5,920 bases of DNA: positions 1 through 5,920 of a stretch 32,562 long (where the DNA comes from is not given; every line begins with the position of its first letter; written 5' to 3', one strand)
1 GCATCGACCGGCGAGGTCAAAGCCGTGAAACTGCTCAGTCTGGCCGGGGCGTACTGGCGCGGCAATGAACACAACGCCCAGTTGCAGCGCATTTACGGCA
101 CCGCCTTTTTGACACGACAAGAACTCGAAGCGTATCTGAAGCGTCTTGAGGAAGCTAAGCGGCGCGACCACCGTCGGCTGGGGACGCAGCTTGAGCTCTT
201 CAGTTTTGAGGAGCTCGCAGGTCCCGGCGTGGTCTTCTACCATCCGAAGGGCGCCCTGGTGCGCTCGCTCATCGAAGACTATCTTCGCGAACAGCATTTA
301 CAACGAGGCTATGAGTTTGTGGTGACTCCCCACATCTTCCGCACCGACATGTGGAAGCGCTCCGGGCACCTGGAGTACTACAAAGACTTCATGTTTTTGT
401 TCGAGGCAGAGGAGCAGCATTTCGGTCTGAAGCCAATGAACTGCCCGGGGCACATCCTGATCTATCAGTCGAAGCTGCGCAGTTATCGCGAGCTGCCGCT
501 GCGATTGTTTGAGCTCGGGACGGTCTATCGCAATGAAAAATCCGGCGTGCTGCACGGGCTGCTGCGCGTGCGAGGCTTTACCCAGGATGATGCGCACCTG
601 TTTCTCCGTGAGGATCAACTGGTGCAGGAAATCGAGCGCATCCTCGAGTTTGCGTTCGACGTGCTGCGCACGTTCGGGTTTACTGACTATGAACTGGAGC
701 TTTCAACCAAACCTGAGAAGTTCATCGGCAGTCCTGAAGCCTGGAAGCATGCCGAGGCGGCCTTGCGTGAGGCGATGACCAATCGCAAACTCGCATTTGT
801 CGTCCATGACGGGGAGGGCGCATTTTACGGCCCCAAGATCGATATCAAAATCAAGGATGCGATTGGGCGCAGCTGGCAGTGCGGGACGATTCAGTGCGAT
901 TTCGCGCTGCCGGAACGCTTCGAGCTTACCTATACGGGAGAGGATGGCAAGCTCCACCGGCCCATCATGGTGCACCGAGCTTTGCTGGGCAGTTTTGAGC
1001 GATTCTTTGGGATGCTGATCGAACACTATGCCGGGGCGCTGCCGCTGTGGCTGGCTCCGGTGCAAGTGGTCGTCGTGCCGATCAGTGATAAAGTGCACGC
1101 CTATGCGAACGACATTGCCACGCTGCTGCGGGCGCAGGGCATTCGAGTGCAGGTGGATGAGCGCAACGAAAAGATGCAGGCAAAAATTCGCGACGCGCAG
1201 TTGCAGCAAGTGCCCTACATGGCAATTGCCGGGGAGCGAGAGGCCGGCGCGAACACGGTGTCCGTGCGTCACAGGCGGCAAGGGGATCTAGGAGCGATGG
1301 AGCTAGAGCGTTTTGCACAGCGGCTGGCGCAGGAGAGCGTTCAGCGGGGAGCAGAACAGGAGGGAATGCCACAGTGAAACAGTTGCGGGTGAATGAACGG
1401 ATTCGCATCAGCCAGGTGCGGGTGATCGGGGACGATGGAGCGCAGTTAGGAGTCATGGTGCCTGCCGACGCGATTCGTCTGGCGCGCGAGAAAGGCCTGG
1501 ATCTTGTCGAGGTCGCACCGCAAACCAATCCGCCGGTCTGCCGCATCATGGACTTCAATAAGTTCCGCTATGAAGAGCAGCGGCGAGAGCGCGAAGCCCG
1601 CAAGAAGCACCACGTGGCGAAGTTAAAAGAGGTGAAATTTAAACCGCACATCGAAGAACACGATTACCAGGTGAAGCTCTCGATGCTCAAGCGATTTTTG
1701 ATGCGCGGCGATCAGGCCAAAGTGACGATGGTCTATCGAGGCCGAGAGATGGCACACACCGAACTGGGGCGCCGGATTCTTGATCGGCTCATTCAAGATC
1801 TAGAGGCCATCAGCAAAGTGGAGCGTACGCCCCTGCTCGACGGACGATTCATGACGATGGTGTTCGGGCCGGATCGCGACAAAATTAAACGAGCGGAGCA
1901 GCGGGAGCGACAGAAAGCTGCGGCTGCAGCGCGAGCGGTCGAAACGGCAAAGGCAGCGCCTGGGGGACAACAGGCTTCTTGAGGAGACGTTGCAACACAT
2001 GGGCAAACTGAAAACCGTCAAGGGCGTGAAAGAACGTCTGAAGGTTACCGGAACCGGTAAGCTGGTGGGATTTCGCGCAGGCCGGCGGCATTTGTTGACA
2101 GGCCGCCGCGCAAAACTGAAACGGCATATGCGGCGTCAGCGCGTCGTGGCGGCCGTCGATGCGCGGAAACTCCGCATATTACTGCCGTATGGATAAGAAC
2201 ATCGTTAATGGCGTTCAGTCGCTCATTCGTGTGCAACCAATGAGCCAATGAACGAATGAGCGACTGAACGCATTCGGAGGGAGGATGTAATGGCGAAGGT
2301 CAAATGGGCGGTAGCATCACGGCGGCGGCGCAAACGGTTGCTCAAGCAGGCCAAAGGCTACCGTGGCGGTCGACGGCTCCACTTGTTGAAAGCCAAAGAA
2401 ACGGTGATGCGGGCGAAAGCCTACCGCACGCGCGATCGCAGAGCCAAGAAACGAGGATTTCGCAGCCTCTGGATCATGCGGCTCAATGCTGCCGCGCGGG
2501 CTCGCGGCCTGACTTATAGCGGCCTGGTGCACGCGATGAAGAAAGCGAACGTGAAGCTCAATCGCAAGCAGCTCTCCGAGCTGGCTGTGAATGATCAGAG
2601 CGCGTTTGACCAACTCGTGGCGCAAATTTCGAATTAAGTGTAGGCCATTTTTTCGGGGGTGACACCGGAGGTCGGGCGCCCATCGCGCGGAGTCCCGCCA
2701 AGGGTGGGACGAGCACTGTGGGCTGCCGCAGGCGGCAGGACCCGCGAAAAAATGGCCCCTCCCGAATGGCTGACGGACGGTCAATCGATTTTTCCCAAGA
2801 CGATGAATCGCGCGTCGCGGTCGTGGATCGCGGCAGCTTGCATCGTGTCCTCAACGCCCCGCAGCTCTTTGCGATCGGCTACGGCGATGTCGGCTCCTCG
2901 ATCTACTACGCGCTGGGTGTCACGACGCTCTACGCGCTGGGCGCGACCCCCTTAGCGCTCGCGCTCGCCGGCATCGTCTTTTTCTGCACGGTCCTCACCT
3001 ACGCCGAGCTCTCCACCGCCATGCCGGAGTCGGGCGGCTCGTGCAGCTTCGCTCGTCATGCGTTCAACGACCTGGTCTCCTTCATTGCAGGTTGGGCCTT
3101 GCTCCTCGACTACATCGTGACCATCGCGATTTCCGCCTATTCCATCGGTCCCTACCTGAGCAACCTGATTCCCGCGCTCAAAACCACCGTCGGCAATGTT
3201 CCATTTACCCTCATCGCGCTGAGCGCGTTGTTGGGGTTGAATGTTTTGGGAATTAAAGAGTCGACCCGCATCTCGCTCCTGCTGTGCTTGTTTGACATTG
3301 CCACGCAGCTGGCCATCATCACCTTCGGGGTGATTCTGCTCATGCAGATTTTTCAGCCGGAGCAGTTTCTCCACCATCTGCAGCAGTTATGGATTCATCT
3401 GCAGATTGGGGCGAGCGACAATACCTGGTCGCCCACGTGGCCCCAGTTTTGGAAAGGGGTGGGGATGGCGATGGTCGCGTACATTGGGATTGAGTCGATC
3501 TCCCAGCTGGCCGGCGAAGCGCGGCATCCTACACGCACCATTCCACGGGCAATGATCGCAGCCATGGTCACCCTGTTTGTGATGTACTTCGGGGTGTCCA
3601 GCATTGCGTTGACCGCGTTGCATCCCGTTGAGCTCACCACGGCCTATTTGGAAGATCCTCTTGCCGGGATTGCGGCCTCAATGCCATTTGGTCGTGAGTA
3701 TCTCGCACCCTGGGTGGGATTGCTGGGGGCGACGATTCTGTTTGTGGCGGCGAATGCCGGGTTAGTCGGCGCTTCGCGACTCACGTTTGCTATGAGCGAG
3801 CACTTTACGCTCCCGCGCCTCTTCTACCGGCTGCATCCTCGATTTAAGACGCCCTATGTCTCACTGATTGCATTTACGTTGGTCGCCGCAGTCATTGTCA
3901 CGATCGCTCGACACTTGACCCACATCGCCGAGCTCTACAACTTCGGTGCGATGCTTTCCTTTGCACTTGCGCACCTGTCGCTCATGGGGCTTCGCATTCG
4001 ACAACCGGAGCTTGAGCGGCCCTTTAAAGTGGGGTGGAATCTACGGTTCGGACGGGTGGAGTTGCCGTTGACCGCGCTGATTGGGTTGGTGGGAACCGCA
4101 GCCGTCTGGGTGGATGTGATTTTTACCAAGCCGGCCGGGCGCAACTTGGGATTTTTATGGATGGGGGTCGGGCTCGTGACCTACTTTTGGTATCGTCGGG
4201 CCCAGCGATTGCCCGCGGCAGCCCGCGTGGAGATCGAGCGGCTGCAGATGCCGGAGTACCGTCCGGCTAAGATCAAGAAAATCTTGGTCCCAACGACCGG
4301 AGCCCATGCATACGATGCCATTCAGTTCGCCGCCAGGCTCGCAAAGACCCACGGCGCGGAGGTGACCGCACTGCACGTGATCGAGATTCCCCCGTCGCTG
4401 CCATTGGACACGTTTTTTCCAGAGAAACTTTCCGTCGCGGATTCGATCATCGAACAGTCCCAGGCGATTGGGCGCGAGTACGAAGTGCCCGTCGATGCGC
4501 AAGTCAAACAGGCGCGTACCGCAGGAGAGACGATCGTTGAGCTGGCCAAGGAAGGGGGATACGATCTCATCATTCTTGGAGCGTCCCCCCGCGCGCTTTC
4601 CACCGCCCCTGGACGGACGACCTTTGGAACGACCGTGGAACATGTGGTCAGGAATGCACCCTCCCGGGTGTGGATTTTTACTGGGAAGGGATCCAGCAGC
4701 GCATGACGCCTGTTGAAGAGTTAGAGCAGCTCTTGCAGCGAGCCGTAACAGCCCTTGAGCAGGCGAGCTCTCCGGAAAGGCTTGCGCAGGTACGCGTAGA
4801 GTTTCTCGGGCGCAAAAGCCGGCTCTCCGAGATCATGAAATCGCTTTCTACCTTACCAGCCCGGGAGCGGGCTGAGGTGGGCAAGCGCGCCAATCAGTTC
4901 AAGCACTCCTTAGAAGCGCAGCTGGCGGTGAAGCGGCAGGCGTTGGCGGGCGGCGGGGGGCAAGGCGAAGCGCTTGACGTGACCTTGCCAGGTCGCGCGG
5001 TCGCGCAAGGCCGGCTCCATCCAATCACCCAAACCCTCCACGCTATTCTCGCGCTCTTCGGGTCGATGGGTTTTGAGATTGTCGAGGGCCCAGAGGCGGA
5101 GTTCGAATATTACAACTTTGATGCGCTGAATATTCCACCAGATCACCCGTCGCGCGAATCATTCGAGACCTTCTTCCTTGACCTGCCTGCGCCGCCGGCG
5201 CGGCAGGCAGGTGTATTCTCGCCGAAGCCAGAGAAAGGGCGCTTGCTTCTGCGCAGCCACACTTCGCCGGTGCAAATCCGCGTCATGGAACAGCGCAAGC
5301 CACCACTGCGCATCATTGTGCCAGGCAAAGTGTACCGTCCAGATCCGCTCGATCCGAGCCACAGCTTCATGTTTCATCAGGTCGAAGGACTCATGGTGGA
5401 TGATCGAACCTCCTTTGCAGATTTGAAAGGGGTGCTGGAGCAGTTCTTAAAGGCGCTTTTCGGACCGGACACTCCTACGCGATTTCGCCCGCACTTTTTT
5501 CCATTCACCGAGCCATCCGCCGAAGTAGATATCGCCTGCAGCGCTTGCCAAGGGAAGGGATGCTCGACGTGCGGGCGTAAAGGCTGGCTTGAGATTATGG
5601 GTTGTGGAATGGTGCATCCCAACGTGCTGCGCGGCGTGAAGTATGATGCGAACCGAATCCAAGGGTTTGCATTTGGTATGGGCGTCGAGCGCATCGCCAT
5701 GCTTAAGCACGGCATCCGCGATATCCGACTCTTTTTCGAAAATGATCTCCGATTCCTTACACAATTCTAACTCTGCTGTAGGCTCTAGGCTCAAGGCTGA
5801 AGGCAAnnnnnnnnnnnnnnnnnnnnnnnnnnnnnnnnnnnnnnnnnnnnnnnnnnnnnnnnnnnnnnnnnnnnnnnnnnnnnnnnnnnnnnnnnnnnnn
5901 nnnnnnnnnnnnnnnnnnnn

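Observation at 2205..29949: Recurrent architecture: 7- or 8-nt-periodic inverted tandem arrays fill intra-operon spacers and end at SD-less start codons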

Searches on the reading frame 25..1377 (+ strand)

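Call 17: search_protein_families(library=pfam, proteins=[window:25-1377:+])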
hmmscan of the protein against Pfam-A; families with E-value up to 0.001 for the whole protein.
window:25-1377:+ (450 aa): 2 families
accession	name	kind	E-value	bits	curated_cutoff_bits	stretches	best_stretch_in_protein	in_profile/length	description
PF00587.30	tRNA-synt_2b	-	8.3e-48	163.2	29.3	1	124-335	1-179/179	tRNA synthetase class II core domain (G, H, P, S and T)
PF03129.25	HGTP_anticodon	-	3.7e-24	85.2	21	1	347-436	1-93/94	Anticodon binding domain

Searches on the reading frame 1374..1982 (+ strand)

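Call 17: search_protein_families(library=pfam, proteins=[window:1374-1982:+])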
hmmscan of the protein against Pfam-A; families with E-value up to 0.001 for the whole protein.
window:1374-1982:+ (202 aa): 2 families
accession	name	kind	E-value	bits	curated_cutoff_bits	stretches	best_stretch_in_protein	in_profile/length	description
PF05198.21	IF3_N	-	5.9e-32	110.1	26.9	1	6-75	1-70/70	Translation initiation factor IF-3, N-terminal domain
PF00707.27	IF3_C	-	5.5e-31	106.8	34.8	1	83-166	2-85/86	Translation initiation factor IF-3, C-terminal domain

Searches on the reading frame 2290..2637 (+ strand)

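Call 17: search_protein_families(library=pfam, proteins=[window:2290-2637:+])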
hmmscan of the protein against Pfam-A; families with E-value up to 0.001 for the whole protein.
window:2290-2637:+ (115 aa): 1 family
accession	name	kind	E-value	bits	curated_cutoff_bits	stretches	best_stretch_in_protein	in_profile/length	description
PF00453.23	Ribosomal_L20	-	1.1e-36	125.6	30.8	1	3-109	1-107/107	Ribosomal protein L20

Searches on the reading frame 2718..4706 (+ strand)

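Call 17: search_protein_families(library=pfam, proteins=[window:2718-4706:+])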
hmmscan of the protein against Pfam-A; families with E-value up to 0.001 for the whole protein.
window:2718-4706:+ (662 aa): 3 families
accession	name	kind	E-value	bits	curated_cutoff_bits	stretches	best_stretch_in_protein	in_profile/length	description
PF13520.12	AA_permease_2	-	6.6e-50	170.7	27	1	46-484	2-420/427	Amino acid permease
PF00324.27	AA_permease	-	1.5e-32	113.3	24.6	1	58-428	11-384/470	Amino acid permease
PF00582.32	Usp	-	1.2e-18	68.4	24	1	519-653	2-139/141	Universal stress protein family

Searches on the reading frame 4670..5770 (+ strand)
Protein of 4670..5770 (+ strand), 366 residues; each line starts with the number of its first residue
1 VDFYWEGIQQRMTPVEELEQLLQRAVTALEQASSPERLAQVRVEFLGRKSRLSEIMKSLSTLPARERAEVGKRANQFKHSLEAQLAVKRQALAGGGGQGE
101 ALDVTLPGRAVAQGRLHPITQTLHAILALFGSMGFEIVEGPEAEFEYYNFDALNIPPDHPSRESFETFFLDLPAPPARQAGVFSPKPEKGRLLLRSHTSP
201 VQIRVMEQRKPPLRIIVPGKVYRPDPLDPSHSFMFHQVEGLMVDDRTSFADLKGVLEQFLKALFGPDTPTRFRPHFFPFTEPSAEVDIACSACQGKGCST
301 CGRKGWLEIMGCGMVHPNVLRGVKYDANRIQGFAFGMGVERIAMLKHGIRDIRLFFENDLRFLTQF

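Call 17: search_protein_families(library=pfam, proteins=[window:4670-5770:+])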
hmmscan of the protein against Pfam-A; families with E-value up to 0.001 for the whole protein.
window:4670-5770:+ (366 aa): 2 families
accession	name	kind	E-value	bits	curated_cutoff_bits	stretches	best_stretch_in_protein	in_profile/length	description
PF01409.25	tRNA-synt_2d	-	2.1e-97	325.8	19.8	1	102-366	2-246/246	tRNA synthetases class II core domain (F)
PF02912.23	Phe_tRNA-synt_N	-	1.5e-17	63.8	22.3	1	34-93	2-61/69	Aminoacyl tRNA synthetase class II, N-terminal domain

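Call 18: find_encoding_contigs(protein=window:4670-5770:+, flank=10000, max_places=10)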
Protein window:4670-5770:+ (366 aa): no gene with exactly this product is on record in the collection.
